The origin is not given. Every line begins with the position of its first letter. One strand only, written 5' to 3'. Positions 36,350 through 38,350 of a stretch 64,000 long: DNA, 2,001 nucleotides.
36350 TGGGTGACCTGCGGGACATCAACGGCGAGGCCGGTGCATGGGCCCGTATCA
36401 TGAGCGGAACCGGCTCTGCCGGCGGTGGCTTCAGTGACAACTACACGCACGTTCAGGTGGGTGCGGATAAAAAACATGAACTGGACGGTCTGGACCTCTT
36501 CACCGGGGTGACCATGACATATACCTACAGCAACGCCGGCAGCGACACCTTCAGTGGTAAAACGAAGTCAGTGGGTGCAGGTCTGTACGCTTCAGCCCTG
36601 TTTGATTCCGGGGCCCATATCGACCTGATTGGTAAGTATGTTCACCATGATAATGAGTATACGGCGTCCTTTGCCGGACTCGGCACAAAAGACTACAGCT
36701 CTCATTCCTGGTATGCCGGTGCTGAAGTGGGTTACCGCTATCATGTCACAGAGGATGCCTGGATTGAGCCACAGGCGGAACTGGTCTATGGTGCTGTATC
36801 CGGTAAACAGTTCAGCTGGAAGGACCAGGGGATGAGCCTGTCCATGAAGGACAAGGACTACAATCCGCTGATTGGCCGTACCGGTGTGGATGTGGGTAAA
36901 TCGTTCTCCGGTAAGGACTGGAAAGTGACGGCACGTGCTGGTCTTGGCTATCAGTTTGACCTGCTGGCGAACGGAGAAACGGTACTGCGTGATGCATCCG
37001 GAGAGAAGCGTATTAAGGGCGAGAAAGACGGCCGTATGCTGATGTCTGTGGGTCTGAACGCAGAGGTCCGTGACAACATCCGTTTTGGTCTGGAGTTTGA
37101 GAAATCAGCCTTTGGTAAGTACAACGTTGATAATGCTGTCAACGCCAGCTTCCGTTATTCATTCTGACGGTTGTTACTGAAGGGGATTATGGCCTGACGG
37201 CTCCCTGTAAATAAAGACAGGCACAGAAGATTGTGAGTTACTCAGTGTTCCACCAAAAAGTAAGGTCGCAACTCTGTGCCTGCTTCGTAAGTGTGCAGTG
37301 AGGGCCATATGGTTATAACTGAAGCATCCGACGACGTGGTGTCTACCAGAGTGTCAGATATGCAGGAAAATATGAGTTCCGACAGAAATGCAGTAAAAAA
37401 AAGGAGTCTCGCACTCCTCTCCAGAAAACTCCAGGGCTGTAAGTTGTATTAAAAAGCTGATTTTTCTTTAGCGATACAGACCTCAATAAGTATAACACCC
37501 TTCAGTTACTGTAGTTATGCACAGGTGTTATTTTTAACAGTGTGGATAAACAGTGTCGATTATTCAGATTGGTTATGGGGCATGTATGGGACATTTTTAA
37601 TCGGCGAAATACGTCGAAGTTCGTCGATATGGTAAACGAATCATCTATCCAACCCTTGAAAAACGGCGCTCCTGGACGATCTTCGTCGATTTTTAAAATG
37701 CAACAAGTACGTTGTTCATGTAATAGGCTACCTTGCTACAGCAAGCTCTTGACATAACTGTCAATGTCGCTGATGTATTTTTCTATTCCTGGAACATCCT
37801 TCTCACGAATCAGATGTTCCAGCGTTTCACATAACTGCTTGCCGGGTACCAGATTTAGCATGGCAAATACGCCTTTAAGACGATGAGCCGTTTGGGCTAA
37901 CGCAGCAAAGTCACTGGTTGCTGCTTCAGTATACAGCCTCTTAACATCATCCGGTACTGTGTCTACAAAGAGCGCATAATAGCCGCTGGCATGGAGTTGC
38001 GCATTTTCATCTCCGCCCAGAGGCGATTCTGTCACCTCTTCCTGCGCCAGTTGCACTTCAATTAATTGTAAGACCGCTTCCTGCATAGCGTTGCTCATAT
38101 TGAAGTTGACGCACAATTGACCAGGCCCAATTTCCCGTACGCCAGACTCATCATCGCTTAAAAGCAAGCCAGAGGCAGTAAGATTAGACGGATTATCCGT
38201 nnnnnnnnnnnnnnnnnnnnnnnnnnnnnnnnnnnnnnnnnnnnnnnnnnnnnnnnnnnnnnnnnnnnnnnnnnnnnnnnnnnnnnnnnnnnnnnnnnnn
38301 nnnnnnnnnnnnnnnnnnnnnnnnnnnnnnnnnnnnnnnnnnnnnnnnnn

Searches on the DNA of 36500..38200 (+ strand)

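Call 5: search_dna_similar(query=window:36800-38200:+, collection=ecoli_genomes, mode=near, max_rows=30)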
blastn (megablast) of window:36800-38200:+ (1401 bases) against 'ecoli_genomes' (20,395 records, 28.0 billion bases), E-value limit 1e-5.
Records with a match: 6068; places in all: 6944; records where one place covers at least 80% of the query: 12.
Genomes with a match: 5376 of 5426; with a place that covers at least 80% of the query: 12. Places per genome that has any: lowest 1, median 1, highest 7. On chromosomes: 6207 places; on plasmids: 737.
Best place of each record, by identity: >=99% 5332; 95-99% 46; 90-95% 2; 80-90% 647; 60-80% 41.
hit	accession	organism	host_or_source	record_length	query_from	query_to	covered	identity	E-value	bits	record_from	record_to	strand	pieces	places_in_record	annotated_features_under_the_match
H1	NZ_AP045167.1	Escherichia coli strain JNEC-KY171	Homo sapiens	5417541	1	1401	100%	99.2%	0e+0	2525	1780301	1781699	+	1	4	rcsD: phosphotransferase RcsD | S6 family peptidase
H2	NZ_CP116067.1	Escherichia coli strain DETEC-S792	ICU staff rectal swab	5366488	1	1401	100%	99.1%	0e+0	2512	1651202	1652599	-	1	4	rcsD: phosphotransferase RcsD | S6 family peptidase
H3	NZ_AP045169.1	Escherichia coli strain JNEC-KY173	Homo sapiens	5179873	1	1401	100%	99.0%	0e+0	2507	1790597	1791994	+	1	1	rcsD: phosphotransferase RcsD | S6 family peptidase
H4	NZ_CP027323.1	Escherichia coli strain 2013C-3033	Homo sapiens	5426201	1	1401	100%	98.9%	0e+0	2503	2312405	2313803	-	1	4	rcsD: phosphotransferase RcsD | S6 family peptidase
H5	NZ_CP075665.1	Escherichia coli strain STEC2018-553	Homo sapiens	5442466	1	1401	100%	98.9%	0e+0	2503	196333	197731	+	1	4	rcsD: phosphotransferase RcsD | S6 family peptidase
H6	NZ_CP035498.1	Escherichia coli strain 04-00955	Homo sapiens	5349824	1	1401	100%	98.9%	0e+0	2497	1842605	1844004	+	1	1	rcsD: phosphotransferase RcsD | S6 family peptidase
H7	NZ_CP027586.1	Escherichia coli strain 2012EL-2448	Homo sapiens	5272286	1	1401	100%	98.6%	0e+0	2481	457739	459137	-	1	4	rcsD: phosphotransferase RcsD | S6 family peptidase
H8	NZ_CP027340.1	Escherichia coli strain 2015C-3121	Homo sapiens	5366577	1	1401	100%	98.6%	0e+0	2481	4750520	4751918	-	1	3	rcsD: phosphotransferase RcsD | S6 family peptidase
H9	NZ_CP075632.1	Escherichia coli strain 2018-166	Homo sapiens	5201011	1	1401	100%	98.6%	0e+0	2481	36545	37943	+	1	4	rcsD: phosphotransferase RcsD | autotransporter outer membrane beta-barrel domain-containing protein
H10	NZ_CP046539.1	Escherichia coli strain FHI_NMBU_10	Homo sapiens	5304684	1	1401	100%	98.3%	0e+0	2453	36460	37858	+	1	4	rcsD: phosphotransferase RcsD | S6 family peptidase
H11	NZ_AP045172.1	Escherichia coli strain JNEC-KY176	Homo sapiens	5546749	1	1401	100%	98.3%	0e+0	2453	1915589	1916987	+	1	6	rcsD: phosphotransferase RcsD | S6 family peptidase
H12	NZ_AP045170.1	Escherichia coli strain JNEC-KY174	Homo sapiens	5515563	1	1401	100%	98.1%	0e+0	2436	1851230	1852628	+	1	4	rcsD: phosphotransferase RcsD | S6 family peptidase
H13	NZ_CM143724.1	Escherichia coli strain CFIAFB20190167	food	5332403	430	1401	69%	98.3%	0e+0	1700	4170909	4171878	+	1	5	rcsD: phosphotransferase RcsD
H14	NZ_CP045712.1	Escherichia coli strain FHI_NMBU_11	Homo sapiens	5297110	1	548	39%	100.0%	0e+0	1013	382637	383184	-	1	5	S6 family peptidase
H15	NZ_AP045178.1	Escherichia coli strain JNEC-KY202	Homo sapiens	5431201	1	548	39%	100.0%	0e+0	1013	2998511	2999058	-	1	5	S6 family peptidase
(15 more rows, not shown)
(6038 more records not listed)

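Call 6: get_annotated_region(hit=H1, flank=20000)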
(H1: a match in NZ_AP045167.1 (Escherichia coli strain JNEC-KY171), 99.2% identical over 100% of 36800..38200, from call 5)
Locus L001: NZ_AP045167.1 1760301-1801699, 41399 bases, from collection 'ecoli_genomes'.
description: Escherichia coli strain JNEC-KY171 chromosome, complete genome
organism: Escherichia coli strain JNEC-KY171 (NCBI taxid 562)
replicon: chromosome; assembly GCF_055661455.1
host: Homo sapiens; source: clinical; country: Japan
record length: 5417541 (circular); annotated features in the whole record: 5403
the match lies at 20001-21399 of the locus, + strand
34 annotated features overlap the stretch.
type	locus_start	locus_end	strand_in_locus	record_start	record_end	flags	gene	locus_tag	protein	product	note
CDS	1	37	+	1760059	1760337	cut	-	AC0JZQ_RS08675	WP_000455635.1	hypothetical protein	-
CDS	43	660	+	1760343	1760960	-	-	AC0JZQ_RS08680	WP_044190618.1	hypothetical protein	-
CDS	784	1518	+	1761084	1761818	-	-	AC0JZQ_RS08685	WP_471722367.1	Ail/Lom family outer membrane beta-barrel protein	-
CDS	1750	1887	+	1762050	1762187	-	-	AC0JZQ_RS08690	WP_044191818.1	Hok/Gef family protein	-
CDS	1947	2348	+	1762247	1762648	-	-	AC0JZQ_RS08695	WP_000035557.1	hypothetical protein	-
CDS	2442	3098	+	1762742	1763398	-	-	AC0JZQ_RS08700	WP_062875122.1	hypothetical protein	-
CDS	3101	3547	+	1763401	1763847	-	-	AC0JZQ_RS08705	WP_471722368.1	hypothetical protein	-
CDS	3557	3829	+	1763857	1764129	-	-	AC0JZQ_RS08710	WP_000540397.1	hypothetical protein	-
CDS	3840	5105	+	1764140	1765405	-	-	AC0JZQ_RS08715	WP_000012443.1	hypothetical protein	-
CDS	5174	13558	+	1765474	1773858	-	-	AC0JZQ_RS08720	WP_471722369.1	LPD5 domain-containing protein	-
CDS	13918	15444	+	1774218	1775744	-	-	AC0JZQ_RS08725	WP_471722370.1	YadA-like family protein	-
CDS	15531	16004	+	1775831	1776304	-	-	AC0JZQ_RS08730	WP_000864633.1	hypothetical protein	-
CDS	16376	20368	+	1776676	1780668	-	-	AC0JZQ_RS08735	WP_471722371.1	S6 family peptidase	-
CDS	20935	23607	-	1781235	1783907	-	rcsD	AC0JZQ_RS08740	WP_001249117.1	phosphotransferase RcsD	-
CDS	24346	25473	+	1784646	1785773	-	ompC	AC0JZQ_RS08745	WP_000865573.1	porin OmpC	-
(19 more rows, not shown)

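Call 15: search_dna_similar(query=window:36500-37730:-, collection=phages, mode=near, max_rows=25)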
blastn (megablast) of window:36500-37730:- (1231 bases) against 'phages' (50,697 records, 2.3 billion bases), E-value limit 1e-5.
Records with a match: 28; places in all: 29; records where one place covers at least 80% of the query: 0.
Best place of each record, by identity: 95-99% 2; 80-90% 25; 60-80% 1.
By first word of the organism name: Stx2a-converting 10; Stx1a-converting 7; Enterobacteria 5; Escherichia 4; Enterobacterial 1; Stx2d-converting 1.
By host as written in the record: - 21; Escherichia coli ECOR-9 2; Escherichia coli O111 1; Escherichia coli C 1; Escherichia coli O80:H2 1; Escherichia coli K514 (EHEC) 1; Escherichia coli O157:H7 1.
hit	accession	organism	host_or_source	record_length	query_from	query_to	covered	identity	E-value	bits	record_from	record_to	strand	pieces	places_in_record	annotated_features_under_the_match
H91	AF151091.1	Enterobacterial phage P-EibA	Escherichia coli ECOR-9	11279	384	1231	69%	98.3%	0e+0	1489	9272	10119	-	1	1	eaaA: EaaA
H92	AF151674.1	Enterobacteria phage P-EibC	Escherichia coli ECOR-9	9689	563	1231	54%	96.6%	0e+0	1109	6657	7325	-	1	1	eaaC: EaaC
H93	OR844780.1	Escherichia phage ECO111 5-P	Escherichia coli O111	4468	562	1216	53%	77.1%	1e-102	379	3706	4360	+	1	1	record has no annotation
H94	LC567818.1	Stx2a-converting phage Stx2_14040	-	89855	33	273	20%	89.3%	3e-79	302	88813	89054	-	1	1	dinI: DNA-damage-inducible protein DinI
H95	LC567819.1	Stx1a-converting phage Stx1_14040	-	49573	33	273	20%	89.3%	3e-79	302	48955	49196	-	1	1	dinI: DNA-damage-inducible protein DinI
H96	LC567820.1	Stx2a-converting phage Stx2_14744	-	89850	33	273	20%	89.3%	3e-79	302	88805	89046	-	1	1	dinI: DNA-damage-inducible protein DinI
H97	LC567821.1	Stx1a-converting phage Stx1_14744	-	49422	33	273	20%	89.3%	3e-79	302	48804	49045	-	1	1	dinI: DNA-damage-inducible protein DinI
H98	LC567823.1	Stx1a-converting phage Stx1_132418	-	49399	33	273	20%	89.3%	3e-79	302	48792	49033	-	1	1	dinI: DNA-damage-inducible protein DinI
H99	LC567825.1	Stx1a-converting phage Stx1_499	-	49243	33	273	20%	89.3%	3e-79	302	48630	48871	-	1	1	dinI: DNA-damage-inducible protein DinI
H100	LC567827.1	Stx1a-converting phage Stx1_699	-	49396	33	273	20%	89.3%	3e-79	302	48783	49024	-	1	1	dinI: DNA-damage-inducible protein DinI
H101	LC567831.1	Stx1a-converting phage Stx1_EH1995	-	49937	33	273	20%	89.3%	3e-79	302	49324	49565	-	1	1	dinI: DNA-damage-inducible protein DinI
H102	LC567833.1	Stx1a-converting phage Stx1_EH1992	-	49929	33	273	20%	89.3%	3e-79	302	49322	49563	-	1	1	dinI: DNA-damage-inducible protein DinI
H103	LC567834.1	Stx2a-converting phage Stx2_EH1910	-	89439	33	273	20%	89.3%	3e-79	302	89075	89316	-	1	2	dinI: DNA-damage-inducible protein DinI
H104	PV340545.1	Escherichia phage PhiR5_1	Escherichia coli C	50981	33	275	20%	85.9%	5e-67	261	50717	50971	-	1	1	DNA-damage-inducible protein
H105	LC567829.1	Stx2a-converting phage Stx2_EH2201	-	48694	33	275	20%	85.5%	2e-65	255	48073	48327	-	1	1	dinI: DNA-damage-inducible protein DinI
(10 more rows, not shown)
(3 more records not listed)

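Call 18: get_annotated_region(hit=H94, flank=2500)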
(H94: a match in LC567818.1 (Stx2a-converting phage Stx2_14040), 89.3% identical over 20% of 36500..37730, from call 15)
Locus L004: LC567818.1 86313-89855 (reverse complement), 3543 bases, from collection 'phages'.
description: Stx2a-converting phage Stx2_14040 DNA, complete genome.
organism: Stx2a-converting phage Stx2_14040 (NCBI taxid 2751371)
taxonomy: Viruses; Duplodnaviria; Heunggongvirae; Uroviricota; Caudoviricetes
host: -; source: -; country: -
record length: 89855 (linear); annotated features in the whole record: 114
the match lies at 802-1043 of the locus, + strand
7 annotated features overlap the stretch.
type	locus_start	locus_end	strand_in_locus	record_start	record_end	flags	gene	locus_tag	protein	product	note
misc_feature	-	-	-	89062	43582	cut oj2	-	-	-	-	Enterobacteria phage PPompW_14040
repeat_region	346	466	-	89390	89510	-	-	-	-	-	duplication due to insertion of PPompW_14040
repeat_region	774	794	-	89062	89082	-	-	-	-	-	duplication due to insertion of Stx2_14040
CDS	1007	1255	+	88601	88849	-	dinI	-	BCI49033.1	DNA-damage-inducible protein DinI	Stx2a14040_1020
CDS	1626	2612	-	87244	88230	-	nleC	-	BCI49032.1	T3SS secreted effector NleC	Stx2a14040_1010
CDS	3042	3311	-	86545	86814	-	-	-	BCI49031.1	hypothetical protein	Stx2a14040_1000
CDS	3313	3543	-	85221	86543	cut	-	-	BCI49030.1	phage tail fiber protein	Stx2a14040_0990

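Call 48: search_dna_similar(query=window:37440-37725:-, collection=phages, mode=distant, max_rows=30, rows=spread)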
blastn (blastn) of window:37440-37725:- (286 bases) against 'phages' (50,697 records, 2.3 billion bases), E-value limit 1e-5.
Records with a match: 90; places in all: 91; records where one place covers at least 80% of the query: 29.
Best place of each record, by identity: 80-90% 38; 60-80% 52.
By first word of the organism name: Escherichia 22; Stx1a-converting 19; Stx2c-converting 15; Enterobacteria 11; Stx2a-converting 10; Klebsiella 9; Stx2-converting 3; Stx2d-converting 1.
By host as written in the record: - 51; Escherichia coli C 5; Escherichia coli 5; Escherichia coli ECOR13 4; Klebsiella pneumoniae 4; Escherichia coli O55:H7 str. DEC5E 2; Escherichia coli O157:H7 strain 980938 2; Klebsiella pneumoniae 80528 2; and 14 more.
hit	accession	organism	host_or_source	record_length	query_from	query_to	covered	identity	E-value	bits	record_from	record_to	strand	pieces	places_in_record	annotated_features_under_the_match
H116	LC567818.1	Stx2a-converting phage Stx2_14040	-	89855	28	265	83%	89.5%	2e-84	317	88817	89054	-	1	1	dinI: DNA-damage-inducible protein DinI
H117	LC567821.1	Stx1a-converting phage Stx1_14744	-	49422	28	265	83%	89.5%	2e-84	317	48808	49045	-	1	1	dinI: DNA-damage-inducible protein DinI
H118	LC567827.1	Stx1a-converting phage Stx1_699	-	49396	28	265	83%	89.5%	2e-84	317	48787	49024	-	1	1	dinI: DNA-damage-inducible protein DinI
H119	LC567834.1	Stx2a-converting phage Stx2_EH1910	-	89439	28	265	83%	89.5%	2e-84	317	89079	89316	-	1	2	dinI: DNA-damage-inducible protein DinI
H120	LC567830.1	Stx2d-converting phage Stx2_112808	-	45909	28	270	85%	85.5%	8e-78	296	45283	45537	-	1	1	dinI: DNA-damage-inducible protein DinI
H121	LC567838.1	Stx2a-converting phage Stx2_95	-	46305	28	270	85%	85.5%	8e-78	296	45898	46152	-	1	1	dinI: DNA-damage-inducible protein DinI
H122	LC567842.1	Stx2a-converting phage Stx2_12E129_yecE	-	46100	28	270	85%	85.5%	8e-78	296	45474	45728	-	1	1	dinI: DNA-damage-inducible protein DinI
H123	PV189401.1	Escherichia phage vB_EcoS_phi330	Escherichia coli K514 (EHEC)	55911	28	265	83%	86.3%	5e-80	302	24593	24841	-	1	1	RecA filament binding protein DinI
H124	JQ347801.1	Escherichia phage JLK-2012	Escherichia coli O55:H7 str. DEC5E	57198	28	270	85%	81.6%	3e-64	251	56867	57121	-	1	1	dinI: putative damage-inducible protein DinI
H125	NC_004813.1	Enterobacteria phage BP-4795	Escherichia coli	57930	28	270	85%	75.5%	6e-54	215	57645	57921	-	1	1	RecA filament binding protein DinI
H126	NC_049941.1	Stx2-converting phage Stx2a_WGPS2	Escherichia coli O157:H7 strain 980938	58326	28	211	64%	87.0%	1e-55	222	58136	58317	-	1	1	none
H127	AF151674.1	Enterobacteria phage P-EibC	Escherichia coli ECOR-9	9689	169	270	36%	84.5%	2e-21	107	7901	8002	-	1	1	none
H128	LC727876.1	Stx2c-converting phage Stx2c_PV98-693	-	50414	166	265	35%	75.5%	8e-8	64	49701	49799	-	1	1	none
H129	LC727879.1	Stx2c-converting phage Stx2c_JNE082642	-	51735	166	265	35%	75.5%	8e-8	64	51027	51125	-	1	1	none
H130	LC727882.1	Stx2c-converting phage Stx2c_JNE102208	-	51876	166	265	35%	75.5%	8e-8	64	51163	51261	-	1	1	none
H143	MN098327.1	Klebsiella phage Mulock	Klebsiella pneumoniae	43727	27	81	19%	85.7%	8e-8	63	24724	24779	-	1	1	none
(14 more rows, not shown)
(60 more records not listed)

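Call 49: get_annotated_region(hit=H123, flank=2000)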
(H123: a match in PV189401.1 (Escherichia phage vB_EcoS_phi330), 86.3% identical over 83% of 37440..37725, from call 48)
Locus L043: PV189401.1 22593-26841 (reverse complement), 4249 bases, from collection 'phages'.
description: Escherichia phage vB_EcoS_phi330, complete genome.
organism: Escherichia phage vB_EcoS_phi330 (NCBI taxid 3411874)
taxonomy: Viruses; Duplodnaviria; Heunggongvirae; Uroviricota; Caudoviricetes; Pankowvirus
host: Escherichia coli K514 (EHEC); source: -; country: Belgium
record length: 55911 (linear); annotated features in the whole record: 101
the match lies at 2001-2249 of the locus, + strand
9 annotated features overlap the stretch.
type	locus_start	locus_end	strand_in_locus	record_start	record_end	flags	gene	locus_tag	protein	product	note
CDS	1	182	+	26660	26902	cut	-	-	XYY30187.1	hypothetical protein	/product1=CDS; label: hypothetical protein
CDS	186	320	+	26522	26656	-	-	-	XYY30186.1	hypothetical protein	/product1=CDS; label: hypothetical protein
CDS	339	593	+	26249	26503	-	-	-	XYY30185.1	excisionase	/product1=CDS; label: excisionase; integration and excision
CDS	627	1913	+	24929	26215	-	-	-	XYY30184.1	hypothetical protein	/product1=CDS; label: hypothetical protein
CDS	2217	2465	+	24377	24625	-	-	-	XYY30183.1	RecA filament binding protein DinI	/product1=CDS; label: RecA filament binding protein DinI; DNA, RNA and nucleotide metabolism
CDS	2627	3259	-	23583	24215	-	-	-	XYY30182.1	hypothetical protein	/product1=CDS; label: hypothetical protein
CDS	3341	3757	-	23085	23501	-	-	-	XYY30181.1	hypothetical protein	/product1=CDS; label: hypothetical protein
CDS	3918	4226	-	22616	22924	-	-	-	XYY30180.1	tail fiber protein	/product1=CDS; label: tail fiber protein; tail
CDS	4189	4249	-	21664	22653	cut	-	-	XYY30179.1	hypothetical protein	/product1=CDS; label: hypothetical protein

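Call 50: get_annotated_region(hit=H143, flank=2000)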
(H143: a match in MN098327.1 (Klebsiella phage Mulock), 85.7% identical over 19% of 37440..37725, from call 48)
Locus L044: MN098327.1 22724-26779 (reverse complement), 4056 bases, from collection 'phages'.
description: Klebsiella phage Mulock, complete genome.
organism: Klebsiella phage Mulock (NCBI taxid 2650873)
taxonomy: Viruses; Duplodnaviria; Heunggongvirae; Uroviricota; Caudoviricetes
host: Klebsiella pneumoniae; source: wastewater; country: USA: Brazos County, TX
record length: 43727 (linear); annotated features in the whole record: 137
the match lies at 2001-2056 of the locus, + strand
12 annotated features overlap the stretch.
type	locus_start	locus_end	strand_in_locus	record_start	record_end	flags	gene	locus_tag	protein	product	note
CDS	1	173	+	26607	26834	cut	-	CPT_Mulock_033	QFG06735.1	hypothetical protein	-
regulatory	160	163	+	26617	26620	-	-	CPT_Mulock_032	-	ribosome_binding_site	CPT_Mulock_032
CDS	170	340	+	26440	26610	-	-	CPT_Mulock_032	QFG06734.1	TraR/DksA family transcriptional regulator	blastp match to TraR/DksA family transcriptional regulator [Klebsiella pneumoniae], e=7e-30; protein match to PF01258: ...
regulatory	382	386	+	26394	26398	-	-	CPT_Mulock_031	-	ribosome_binding_site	CPT_Mulock_031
CDS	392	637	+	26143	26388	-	-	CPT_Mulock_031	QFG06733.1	excisionase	Shares homology to Salmonella phage FSL SP-016 excisionase (e value 5e-37); Shares homology to Escherichia phage P13771 ...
regulatory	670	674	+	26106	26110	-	-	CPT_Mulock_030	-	ribosome_binding_site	CPT_Mulock_030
CDS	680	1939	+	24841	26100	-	-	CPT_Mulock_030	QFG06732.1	integrase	Shares homology to Enterobacteria phage phiP27 putative integrase (e value 0); Shares some homology to P22 and lambda ...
regulatory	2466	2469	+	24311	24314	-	-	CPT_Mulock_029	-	ribosome_binding_site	CPT_Mulock_029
CDS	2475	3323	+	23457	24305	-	-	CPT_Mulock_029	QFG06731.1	hypothetical protein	-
CDS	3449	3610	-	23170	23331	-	-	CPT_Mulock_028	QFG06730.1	hypothetical protein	Doesn't share homology to any known/predicted proteins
regulatory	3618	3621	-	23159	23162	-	-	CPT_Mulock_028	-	ribosome_binding_site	CPT_Mulock_028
CDS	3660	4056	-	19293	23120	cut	-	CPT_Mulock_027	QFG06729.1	tail fiber protein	N terminus of this protein shares homology to T5 Ltf; Shares homology to Escherichia phage Pollock tail spike protein ...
